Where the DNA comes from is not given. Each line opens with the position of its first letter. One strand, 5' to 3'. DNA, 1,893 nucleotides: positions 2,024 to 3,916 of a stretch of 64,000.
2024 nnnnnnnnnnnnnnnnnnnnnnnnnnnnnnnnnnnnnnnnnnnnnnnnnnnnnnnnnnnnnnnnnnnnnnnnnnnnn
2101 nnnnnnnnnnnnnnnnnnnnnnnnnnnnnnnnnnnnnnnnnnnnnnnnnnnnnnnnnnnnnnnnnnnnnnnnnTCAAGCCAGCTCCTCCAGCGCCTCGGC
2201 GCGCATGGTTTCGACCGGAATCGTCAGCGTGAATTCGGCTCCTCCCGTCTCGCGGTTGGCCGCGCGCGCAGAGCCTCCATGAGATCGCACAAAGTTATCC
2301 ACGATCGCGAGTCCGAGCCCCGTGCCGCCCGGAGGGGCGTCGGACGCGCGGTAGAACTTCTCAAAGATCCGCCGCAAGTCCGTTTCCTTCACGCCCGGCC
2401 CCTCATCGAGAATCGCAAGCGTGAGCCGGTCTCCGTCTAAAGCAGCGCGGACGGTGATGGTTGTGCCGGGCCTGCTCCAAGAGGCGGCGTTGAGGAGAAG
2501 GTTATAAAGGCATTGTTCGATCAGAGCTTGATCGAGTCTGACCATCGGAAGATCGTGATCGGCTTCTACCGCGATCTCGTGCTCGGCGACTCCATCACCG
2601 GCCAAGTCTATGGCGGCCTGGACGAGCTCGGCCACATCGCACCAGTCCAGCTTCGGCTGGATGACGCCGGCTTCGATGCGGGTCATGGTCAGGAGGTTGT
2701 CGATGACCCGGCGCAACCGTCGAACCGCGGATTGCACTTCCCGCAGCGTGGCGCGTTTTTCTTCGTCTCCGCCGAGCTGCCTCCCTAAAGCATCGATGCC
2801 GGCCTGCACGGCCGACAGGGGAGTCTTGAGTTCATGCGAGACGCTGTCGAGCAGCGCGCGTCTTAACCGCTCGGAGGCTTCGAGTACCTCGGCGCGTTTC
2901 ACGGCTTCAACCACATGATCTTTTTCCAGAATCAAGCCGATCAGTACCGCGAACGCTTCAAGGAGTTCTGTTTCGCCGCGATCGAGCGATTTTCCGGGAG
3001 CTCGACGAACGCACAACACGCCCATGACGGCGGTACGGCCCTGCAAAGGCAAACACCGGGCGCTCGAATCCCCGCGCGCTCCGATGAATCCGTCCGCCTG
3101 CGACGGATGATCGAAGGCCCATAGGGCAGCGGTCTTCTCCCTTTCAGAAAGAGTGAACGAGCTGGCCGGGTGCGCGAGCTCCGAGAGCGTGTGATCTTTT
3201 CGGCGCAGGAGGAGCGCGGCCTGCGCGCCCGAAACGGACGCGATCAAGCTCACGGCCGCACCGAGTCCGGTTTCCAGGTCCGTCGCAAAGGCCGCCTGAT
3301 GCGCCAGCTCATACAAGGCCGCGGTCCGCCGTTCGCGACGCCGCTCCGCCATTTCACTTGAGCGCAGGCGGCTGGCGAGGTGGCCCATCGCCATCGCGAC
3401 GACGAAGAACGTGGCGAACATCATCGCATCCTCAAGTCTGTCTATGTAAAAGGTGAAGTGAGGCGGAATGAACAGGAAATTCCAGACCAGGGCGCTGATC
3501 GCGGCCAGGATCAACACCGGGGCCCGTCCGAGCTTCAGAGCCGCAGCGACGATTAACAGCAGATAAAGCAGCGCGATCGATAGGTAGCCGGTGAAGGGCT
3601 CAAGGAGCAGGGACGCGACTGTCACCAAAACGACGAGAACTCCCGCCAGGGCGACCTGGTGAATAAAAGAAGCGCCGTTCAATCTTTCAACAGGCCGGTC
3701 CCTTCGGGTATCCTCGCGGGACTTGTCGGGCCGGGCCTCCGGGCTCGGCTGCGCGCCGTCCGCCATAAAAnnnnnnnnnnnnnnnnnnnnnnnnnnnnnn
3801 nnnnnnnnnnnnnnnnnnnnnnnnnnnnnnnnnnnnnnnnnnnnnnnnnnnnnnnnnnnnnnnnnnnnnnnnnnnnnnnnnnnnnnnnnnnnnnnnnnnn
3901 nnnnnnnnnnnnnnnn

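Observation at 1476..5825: Split or truncated KdpD/KdpE system wired to an APC-family transporter with a USP-like tail instead of kdpFABC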

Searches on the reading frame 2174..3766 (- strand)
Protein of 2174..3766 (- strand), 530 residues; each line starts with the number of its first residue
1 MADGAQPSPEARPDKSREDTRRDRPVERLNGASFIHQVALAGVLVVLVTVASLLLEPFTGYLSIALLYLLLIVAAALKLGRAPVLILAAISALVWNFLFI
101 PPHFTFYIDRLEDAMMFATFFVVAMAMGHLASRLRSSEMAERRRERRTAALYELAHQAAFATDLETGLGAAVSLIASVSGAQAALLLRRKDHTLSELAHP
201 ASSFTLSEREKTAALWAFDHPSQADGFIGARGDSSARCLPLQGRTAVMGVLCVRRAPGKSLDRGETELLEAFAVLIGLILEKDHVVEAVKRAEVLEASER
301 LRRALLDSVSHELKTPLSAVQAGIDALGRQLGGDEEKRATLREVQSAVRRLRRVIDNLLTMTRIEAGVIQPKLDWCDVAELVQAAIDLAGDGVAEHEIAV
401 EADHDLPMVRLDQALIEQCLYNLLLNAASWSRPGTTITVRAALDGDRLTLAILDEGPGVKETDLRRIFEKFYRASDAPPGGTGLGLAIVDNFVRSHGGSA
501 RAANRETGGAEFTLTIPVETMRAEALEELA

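Call 3: search_protein_families(library=pfam, proteins=[window:2174-3766:-], max_evalue=0.1)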
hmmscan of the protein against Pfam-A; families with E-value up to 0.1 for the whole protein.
window:2174-3766:- (530 aa): 8 families
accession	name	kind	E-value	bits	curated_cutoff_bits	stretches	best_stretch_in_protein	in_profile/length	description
PF02518.31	HATPase_c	-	7.3e-24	84.8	26.4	1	412-519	2-110/111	Histidine kinase-, DNA gyrase B-, and HSP90-like ATPase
PF13493.11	DUF4118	-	2.2e-21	76.1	28.4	1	39-144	2-107/107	Domain of unknown function (DUF4118)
PF00512.31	HisKA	-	4e-14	52.9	26.9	1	302-367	2-66/66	His Kinase A (phospho-acceptor) domain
PF13492.12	GAF_3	-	1.8e-06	28.8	27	1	168-281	6-128/129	GAF domain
PF13581.12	HATPase_c_2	-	4.2e-05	24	27.4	1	417-499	33-113/127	Histidine kinase-like ATPase domain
PF01590.32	GAF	-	0.0013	19.7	22.4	1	163-279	1-132/133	GAF domain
PF13185.12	GAF_2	-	0.017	15.8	28.6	1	223-281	78-136/136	GAF domain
PF20561.3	DUF6771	-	0.021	15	23.7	0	508-530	18-40/63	Domain of unknown function (DUF6771)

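Call 4: search_protein_families(library=ncbifam, proteins=[window:2174-3766:-], max_evalue=0.1)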
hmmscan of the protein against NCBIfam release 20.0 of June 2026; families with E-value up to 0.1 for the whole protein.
window:2174-3766:- (530 aa): 84 families (the best 25 are shown)
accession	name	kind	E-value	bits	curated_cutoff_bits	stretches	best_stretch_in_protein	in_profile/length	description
NF007793.0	PRK10490.1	equivalog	1.1e-76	258.6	1123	1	35-521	399-885/895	two-component system sensor histidine kinase KdpD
NF046044.1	PnpS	equivalog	5.8e-41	140.8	400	1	295-517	163-390/390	two-component system histidine kinase PnpS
TIGR02966.1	phoR_proteo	equivalog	5.1e-40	137.5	334.2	1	289-515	101-332/333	phosphate regulon sensor histidine kinase PhoR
NF033092.0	HK_WalK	equivalog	1e-37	130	725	1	297-518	367-594/594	cell wall metabolism sensor histidine kinase WalK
NF008312.0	PRK11100.1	equivalog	1.2e-37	129.9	356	1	308-519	262-475/477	two-component system sensor histidine kinase CreC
NF008468.0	PRK11360.1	equivalog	3.7e-37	128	646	1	274-521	366-611/616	two-component system sensor histidine kinase AtoS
NF012163.2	BaeS_SmeS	equivalog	3.5e-35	121.8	500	1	290-517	228-457/457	sensor histidine kinase efflux regulator BaeS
NF047874.1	MASE3_PAS_HK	subfamily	3.5e-33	115.3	560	1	280-525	376-632/655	MASE3 domain-containing sensor histidine kinase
NF007007.0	PRK09470.1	equivalog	1.7e-32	112.9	486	1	300-520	243-461/463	envelope stress sensor histidine kinase CpxA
NF007837.0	PRK10549.1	equivalog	5.5e-32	111.1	603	1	291-521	229-461/466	envelope stress sensor histidine kinase BaeS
NF007688.0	PRK10364.1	equivalog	3.6e-31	108.4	479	1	285-523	227-456/460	two-component system sensor histidine kinase ZraS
NF040691.1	MtrAB_MtrB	equivalog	3.9e-31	108.6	450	1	295-520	264-494/507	MtrAB system histidine kinase MtrB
TIGR01386.1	cztS_silS_copS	subfamily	1.1e-30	107.1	292.55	1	307-517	246-457/457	heavy metal sensor histidine kinase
NF007898.0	PRK10604.1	equivalog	1.5e-30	106.7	478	1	301-522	211-427/433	two-component system sensor histidine kinase RstB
NF041880.1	EPS_EpsF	equivalog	3.9e-30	104.8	900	1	273-514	245-489/492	response regulator EpsF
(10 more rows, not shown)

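Call 6: search_solved_structures(query=window:2174-3766:-, max_evalue=0.00001)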
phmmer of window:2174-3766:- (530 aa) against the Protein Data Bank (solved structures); distinct sequences matched with E-value up to 0.00001: 55.
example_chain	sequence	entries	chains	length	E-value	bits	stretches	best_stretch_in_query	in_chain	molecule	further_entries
6lgq_C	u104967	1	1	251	7e-33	117.5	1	298-521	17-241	Histidine kinase KdpD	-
4i5s_A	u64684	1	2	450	1.1e-23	87.2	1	292-521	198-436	Putative histidine kinase CovS; VicK-like protein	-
4q20_A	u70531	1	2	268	1.7e-23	86.5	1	277-525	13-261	Sensor protein DivL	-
4biw_A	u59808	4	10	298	2.3e-23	86.2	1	297-518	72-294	SENSOR PROTEIN CPXA | Sensor histidine kinase CpxA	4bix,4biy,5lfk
4biu_A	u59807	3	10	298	3e-23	85.7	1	295-518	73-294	SENSOR PROTEIN CPXA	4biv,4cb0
5uht_A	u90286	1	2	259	7.7e-23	84.4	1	287-519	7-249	Sensor histidine kinase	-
3dge_A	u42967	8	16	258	8.5e-23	84.3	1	289-519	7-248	Sensor protein | Histidine kinase | Sensor histidine kinase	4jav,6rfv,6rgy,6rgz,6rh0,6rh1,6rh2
2c2a_A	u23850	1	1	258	8.5e-23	84.3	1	287-519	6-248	SENSOR HISTIDINE KINASE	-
5c93_A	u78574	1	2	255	1.5e-22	83.4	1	301-525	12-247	Histidine kinase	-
4u7n_A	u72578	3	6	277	1.8e-22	83.2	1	301-525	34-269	Histidine protein kinase sensor protein | Histidine kinase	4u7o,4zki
8u4x_A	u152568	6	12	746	2.2e-22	82.9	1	297-518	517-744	histidine kinase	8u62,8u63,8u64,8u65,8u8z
6azr_A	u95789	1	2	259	3.8e-22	82.1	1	287-519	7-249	Sensor histidine kinase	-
4biz_A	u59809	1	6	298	4e-22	82.1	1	295-518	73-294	SENSOR PROTEIN CPXA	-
4jas_A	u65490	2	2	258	1e-21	80.7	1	289-519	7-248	Histidine kinase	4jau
9jfj_A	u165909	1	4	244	1.7e-21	80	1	292-523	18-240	Sensor histidine kinase ZraS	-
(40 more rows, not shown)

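Call 33: find_related_loci(query=window:2174-3766:-, collection=metagenome_contigs, flank=6000)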
Query window:2174-3766:- (530 aa) in metagenome_contigs; peptide patterns used: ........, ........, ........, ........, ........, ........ (x = any residue, [..] = any of these).
599 stretches matched a pattern (row limit reached: there are more); 573 encode a relative of the query (tblastn E <= 1e-3); the best 80 are kept; 80 distinct loci.
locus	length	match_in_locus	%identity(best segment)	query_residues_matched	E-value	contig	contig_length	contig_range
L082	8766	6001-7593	70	1-530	0e+0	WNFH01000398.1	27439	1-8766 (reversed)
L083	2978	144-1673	63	15-527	0e+0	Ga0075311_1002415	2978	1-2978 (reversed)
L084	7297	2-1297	69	98-529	0e+0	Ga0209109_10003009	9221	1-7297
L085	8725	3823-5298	58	33-524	2e-166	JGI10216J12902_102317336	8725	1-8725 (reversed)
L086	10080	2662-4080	40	44-516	2e-106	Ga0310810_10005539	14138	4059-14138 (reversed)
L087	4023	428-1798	40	57-520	4e-105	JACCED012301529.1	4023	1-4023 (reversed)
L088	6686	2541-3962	40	37-519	8e-87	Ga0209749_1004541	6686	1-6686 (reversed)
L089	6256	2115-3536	40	37-519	8e-87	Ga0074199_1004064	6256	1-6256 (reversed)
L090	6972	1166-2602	38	44-519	3e-83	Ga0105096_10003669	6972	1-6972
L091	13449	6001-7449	35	40-519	8e-79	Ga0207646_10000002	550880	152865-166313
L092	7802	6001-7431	31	45-519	1e-77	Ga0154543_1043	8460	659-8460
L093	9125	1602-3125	36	4-518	3e-75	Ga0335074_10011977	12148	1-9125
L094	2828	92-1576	33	25-518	2e-75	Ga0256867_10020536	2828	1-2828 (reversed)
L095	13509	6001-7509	32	34-524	2e-72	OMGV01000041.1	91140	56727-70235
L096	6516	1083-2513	33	45-518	1e-70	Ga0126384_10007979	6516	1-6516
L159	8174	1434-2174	31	271-518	4e-30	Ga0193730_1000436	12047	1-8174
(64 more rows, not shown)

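Call 42: find_homologous_proteins(query=window:2174-3766:-, max_evalue=1e-20)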
Query window:2174-3766:- (530 aa): 1972 proteins with E <= 1e-20 among 8000 candidates; the best 120 are listed.
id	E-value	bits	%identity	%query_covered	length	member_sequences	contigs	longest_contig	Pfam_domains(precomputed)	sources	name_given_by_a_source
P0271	4.2e-265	898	79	100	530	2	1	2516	PF13185.13,PF02518.32,PF13492.13,PF00512.32,PF13493.12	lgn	-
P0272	5.3e-239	812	75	97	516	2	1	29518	PF02518.32,PF13492.13,PF00512.32,PF13493.12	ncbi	-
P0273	4.4e-235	799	74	97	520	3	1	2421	PF02518.32,PF13492.13,PF00512.32,PF13493.12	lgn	-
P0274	2.9e-233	793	70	100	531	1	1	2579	PF02518.32,PF13492.13,PF00512.32,PF13493.12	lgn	-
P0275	5.1e-233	792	70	100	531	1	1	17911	PF02518.32,PF13492.13,PF00512.32,PF13493.12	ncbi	-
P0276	6.1e-232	789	71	100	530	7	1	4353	PF13185.13,PF02518.32,PF13492.13,PF00512.32,PF13493.12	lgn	-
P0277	6.7e-231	785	74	93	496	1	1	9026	PF01590.33,PF02518.32,PF13492.13,PF00512.32,PF13493.12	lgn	-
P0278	1.3e-230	785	70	100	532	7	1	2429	PF02518.32,PF13492.13,PF00512.32,PF13493.12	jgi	-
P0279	3.0e-230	783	74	93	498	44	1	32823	PF02518.32,PF13492.13,PF00512.32,PF13493.12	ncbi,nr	ncbi:MAG: hypothetical protein A2W73_04435 [Deltaproteobacteria bacterium RIFCSPLOWO2_12_55_13]|nr:M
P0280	1.0e-228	778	73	95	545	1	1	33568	PF02518.32,PF13492.13,PF00512.32,PF13493.12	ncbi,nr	ncbi:MAG: DUF4118 domain-containing protein [Deltaproteobacteria bacterium]|nr:DUF4118 domain-contai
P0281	9.2e-225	765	100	68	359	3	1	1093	PF02518.32,PF13492.13,PF00512.32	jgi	-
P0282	3.4e-223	760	71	94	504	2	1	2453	PF02518.32,PF13492.13,PF00512.32,PF13493.12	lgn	-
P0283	4.1e-223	760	69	100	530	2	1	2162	PF01590.33,PF02518.32,PF13492.13,PF00512.32,PF13493.12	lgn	-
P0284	9.5e-223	759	70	99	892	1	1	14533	PF02518.32,PF13492.13,PF00512.32,PF13493.12,PF02702.24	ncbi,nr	ncbi:MAG: sensor histidine kinase KdpD [Deltaproteobacteria bacterium]|nr:sensor histidine kinase Kd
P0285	1.4e-222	758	70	100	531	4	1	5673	PF02518.32,PF13492.13,PF00512.32,PF13493.12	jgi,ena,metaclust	metaclust:\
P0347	3.0e-202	691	65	98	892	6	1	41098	PF02518.32,PF13492.13,PF00512.32,PF13493.12,PF02702.24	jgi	jgi:two-component system sensor histidine kinase KdpD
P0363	6.3e-200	683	63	98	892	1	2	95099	PF02518.32,PF13492.13,PF00512.32,PF13493.12,PF02702.24,PF00582.33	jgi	jgi:two-component system sensor histidine kinase KdpD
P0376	2.0e-198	678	63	96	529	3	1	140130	PF02518.32,PF13492.13,PF00512.32,PF13493.12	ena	-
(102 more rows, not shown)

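Call 43: find_encoding_contigs(protein=P0347, flank=10000, max_places=2)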
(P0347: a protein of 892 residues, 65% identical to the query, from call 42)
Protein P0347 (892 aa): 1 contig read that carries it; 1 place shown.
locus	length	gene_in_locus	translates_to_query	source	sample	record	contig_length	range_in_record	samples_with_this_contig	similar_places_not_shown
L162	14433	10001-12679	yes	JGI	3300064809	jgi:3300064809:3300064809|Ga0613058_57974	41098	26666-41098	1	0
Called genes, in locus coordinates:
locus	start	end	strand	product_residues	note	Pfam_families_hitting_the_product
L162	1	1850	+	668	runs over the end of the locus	PF13520:AA_permease_2, PF00324:AA_permease (faint)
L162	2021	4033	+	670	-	PF13520:AA_permease_2, PF00324:AA_permease (weak)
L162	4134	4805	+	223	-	PF00072:Response_reg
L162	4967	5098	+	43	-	PF09604:Potass_KdpF (weak)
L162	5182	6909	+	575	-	PF03814:KdpA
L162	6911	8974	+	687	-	PF00122:E1-E2_ATPase, PF00702:Hydrolase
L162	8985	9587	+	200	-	PF02669:KdpC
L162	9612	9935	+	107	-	-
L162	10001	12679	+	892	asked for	PF02702:KdpD, PF13493:DUF4118, PF13492:GAF_3, PF00512:HisKA, PF02518:HATPase_c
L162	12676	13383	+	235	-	PF00072:Response_reg, PF00486:Trans_reg_C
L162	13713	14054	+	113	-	PF04020:Phage_holin_4_2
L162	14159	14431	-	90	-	?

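Call 44: find_encoding_contigs(protein=P0376, flank=10000, max_places=2)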
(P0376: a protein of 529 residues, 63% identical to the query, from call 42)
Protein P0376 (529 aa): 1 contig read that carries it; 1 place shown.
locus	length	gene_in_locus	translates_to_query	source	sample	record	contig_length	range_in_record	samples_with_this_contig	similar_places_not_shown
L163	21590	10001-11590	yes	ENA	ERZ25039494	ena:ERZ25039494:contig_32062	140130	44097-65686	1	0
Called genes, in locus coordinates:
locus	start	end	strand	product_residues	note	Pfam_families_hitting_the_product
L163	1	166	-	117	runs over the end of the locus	PF01494:FAD_binding_3, PF03486:HI0933_like (weak), PF07992:Pyr_redox_2, PF00890:FAD_binding_2 (weak), PF01134:GIDA (weak), PF01266:DAO, PF12831:FAD_oxidored (weak), PF13450:NAD_binding_8 (weak)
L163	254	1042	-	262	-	PF01209:Ubie_methyltran (weak), PF13649:Methyltransf_25, PF13847:Methyltransf_31 (weak), PF08241:Methyltransf_11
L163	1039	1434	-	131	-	PF02801:Ketoacyl-synt_C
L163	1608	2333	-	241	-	PF00109:ketoacyl-synt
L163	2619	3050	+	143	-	PF00106:adh_short, PF13561:adh_short_C2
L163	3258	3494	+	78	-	PF00578:AhpC-TSA, PF08534:Redoxin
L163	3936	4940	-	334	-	PF13379:NMT1_2, PF09084:NMT1, PF12974:Phosphonate-bd (weak)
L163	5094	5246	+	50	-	-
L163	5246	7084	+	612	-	PF13520:AA_permease_2, PF00582:Usp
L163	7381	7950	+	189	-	PF00582:Usp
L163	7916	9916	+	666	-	PF13520:AA_permease_2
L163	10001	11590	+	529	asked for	PF13493:DUF4118, PF13492:GAF_3, PF00512:HisKA, PF02518:HATPase_c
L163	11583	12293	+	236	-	PF00072:Response_reg, PF00486:Trans_reg_C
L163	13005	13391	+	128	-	PF02537:CRCB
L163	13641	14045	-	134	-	-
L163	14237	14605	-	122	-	-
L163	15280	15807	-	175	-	PF00837:T4_deiodinase (faint)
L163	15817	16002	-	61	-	PF00578:AhpC-TSA (weak), PF08534:Redoxin (weak)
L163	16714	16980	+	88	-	-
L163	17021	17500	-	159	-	PF01182:Glucosamine_iso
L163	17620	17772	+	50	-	-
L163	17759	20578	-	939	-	PF00479:G6PD_N, PF02781:G6PD_C, PF02685:Glucokinase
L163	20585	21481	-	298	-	PF02826:2-Hacid_dh_C (weak), PF03446:NAD_binding_2, PF03807:F420_oxidored (weak), PF00393:6PGD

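Call 45: find_encoding_contigs(protein=P0363, flank=10000, max_places=2)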
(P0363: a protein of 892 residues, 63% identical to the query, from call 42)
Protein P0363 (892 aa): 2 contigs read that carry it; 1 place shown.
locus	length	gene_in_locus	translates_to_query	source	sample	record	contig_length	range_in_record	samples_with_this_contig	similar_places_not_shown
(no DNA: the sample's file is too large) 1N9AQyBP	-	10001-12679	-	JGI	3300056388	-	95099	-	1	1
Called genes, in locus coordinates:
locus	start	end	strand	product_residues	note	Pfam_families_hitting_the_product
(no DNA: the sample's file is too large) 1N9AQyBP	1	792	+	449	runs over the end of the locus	PF00206:Lyase_1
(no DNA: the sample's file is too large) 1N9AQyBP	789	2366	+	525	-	PF00501:AMP-binding, PF13193:AMP-binding_C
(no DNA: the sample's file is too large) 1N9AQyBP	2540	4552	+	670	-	PF13520:AA_permease_2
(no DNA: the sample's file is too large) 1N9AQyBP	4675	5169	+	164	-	PF00582:Usp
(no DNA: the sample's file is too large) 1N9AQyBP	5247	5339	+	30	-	-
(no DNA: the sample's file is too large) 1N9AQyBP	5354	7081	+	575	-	PF03814:KdpA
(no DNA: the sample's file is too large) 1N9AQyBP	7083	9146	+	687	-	PF00122:E1-E2_ATPase, PF00702:Hydrolase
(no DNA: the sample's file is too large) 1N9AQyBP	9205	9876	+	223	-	PF02669:KdpC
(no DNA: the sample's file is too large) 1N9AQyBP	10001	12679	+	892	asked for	PF02702:KdpD, PF00582:Usp (faint), PF13493:DUF4118, PF13492:GAF_3, PF00512:HisKA, PF02518:HATPase_c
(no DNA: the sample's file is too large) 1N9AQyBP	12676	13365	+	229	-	PF00072:Response_reg, PF00486:Trans_reg_C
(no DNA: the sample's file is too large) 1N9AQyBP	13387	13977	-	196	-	PF04343:DUF488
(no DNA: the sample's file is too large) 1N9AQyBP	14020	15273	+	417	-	PF01306:LacY_symp (weak), PF03825:Nuc_H_symport, PF07690:MFS_1, PF12832:MFS_1_like, PF07690:MFS_1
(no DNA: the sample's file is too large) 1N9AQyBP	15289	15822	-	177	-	PF00583:Acetyltransf_1, PF13673:Acetyltransf_10, PF13508:Acetyltransf_7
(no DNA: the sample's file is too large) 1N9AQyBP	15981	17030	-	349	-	PF13599:Pentapeptide_4, PF13576:Pentapeptide_3 (faint), PF00805:Pentapeptide, PF13599:Pentapeptide_4 (weak), PF00805:Pentapeptide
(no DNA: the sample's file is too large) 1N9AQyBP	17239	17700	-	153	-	PF13673:Acetyltransf_10, PF00583:Acetyltransf_1, PF13508:Acetyltransf_7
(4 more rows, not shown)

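Call 73: search_protein_families(library=pfam, proteins=[L162:4134-4805:+, L162:9612-9935:+, L163:5246-7084:+], max_evalue=0.001)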
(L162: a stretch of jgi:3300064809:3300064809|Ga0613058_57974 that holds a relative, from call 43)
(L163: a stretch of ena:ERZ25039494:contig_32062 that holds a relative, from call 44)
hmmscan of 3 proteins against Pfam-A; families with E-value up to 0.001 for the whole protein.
L162:4134-4805:+ (223 aa): 4 families
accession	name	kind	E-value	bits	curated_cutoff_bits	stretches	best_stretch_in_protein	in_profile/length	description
PF00072.30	Response_reg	-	2.8e-30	105.2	30.2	1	13-119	1-107/111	Response regulator receiver domain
PF23198.2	PDE8A_N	-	0.0003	21.2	29.6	1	10-89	10-90/147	PDE8A-like, N-terminal domain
PF00515.34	TPR_1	-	0.00044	20.4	27.8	0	173-199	3-29/34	Tetratricopeptide repeat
PF13176.12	TPR_7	-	0.00045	20.5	27.9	0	175-199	3-27/36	Tetratricopeptide repeat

L162:9612-9935:+ (107 aa): 0 families

L163:5246-7084:+ (612 aa): 2 families
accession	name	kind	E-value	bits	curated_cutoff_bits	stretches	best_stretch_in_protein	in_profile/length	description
PF13520.12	AA_permease_2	-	2.5e-28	99.6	27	1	10-397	1-397/427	Amino acid permease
PF00582.32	Usp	-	5.1e-09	37.3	24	1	487-606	13-137/141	Universal stress protein family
